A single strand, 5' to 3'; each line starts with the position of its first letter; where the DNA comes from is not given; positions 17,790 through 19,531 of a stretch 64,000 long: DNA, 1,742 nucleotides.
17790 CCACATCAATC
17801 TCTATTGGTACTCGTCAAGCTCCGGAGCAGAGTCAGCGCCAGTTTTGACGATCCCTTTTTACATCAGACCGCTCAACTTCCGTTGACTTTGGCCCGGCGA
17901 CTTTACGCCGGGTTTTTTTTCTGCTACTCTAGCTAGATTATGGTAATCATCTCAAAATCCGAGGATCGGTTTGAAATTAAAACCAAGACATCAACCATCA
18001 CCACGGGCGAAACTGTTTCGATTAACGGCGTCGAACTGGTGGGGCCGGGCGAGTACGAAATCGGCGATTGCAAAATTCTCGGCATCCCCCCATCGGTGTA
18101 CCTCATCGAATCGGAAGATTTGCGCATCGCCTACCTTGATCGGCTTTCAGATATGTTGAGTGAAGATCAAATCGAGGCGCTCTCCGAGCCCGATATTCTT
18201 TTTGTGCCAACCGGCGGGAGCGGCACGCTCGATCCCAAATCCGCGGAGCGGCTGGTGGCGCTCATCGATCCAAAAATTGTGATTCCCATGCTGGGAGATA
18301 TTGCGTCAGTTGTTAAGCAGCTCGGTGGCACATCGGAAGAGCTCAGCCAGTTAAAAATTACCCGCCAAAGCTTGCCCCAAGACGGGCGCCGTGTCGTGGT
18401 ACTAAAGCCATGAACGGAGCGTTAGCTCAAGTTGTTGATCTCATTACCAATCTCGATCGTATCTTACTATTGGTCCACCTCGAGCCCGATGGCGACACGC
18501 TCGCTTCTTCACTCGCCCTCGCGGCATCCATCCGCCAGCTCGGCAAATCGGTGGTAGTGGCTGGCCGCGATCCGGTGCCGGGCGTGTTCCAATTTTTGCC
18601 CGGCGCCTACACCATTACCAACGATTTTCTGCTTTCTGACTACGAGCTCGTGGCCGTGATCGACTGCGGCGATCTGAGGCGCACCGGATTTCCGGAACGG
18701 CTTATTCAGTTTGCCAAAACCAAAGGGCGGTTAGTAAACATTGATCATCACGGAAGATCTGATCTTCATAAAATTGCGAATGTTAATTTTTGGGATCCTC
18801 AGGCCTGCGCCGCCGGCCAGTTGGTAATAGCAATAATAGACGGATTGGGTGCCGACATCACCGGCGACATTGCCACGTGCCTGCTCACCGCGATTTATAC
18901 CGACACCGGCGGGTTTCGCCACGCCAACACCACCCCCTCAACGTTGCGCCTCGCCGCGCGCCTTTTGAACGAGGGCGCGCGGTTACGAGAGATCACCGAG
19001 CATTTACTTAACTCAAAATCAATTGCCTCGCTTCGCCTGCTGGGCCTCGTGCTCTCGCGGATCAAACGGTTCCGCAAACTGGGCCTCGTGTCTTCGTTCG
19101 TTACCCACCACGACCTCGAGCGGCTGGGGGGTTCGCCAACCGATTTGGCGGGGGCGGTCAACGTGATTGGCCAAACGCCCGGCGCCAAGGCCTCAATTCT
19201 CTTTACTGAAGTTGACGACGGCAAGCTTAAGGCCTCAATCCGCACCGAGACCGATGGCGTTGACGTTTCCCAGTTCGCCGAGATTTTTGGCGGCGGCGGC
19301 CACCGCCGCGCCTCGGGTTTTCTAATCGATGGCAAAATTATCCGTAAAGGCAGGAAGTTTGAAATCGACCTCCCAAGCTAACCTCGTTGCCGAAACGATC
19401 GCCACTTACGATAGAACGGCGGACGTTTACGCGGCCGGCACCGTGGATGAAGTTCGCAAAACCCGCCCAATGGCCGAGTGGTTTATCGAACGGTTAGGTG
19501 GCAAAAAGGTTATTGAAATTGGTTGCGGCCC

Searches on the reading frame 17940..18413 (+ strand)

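Call 71: search_protein_families(library=pfam, proteins=[window:17940-18413:+], max_evalue=0.001)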
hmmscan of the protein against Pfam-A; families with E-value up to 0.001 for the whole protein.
window:17940-18413:+ (157 aa): 1 family
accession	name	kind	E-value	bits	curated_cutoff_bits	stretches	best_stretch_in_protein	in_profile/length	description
PF13483.12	Lactamase_B_3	-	7e-15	55.8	24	1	12-117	54-159/160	Beta-lactamase superfamily domain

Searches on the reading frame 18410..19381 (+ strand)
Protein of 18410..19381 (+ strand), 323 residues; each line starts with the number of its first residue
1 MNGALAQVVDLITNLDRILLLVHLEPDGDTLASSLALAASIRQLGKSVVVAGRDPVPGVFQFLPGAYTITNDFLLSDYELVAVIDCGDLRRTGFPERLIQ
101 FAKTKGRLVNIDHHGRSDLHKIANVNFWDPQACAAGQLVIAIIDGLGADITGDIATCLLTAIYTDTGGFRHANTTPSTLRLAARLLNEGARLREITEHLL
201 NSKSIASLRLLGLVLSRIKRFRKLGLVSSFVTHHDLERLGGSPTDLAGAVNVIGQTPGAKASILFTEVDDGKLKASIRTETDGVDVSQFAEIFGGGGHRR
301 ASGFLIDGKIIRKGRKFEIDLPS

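Call 71: search_protein_families(library=pfam, proteins=[window:18410-19381:+], max_evalue=0.001)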
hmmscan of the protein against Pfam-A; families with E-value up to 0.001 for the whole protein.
window:18410-19381:+ (323 aa): 2 families
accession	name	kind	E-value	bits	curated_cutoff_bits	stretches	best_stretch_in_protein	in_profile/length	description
PF01368.27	DHH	-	1.8e-14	54.5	28.1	1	17-162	1-125/125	DHH family, N-terminal domain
PF02272.25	DHHA1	-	1.8e-09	38.4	25.9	1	239-307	11-84/102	DHHA1 domain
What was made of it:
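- Checked: A DHH/DHHA1 NrnA-like gene lies at 18410..19381 (call 71).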
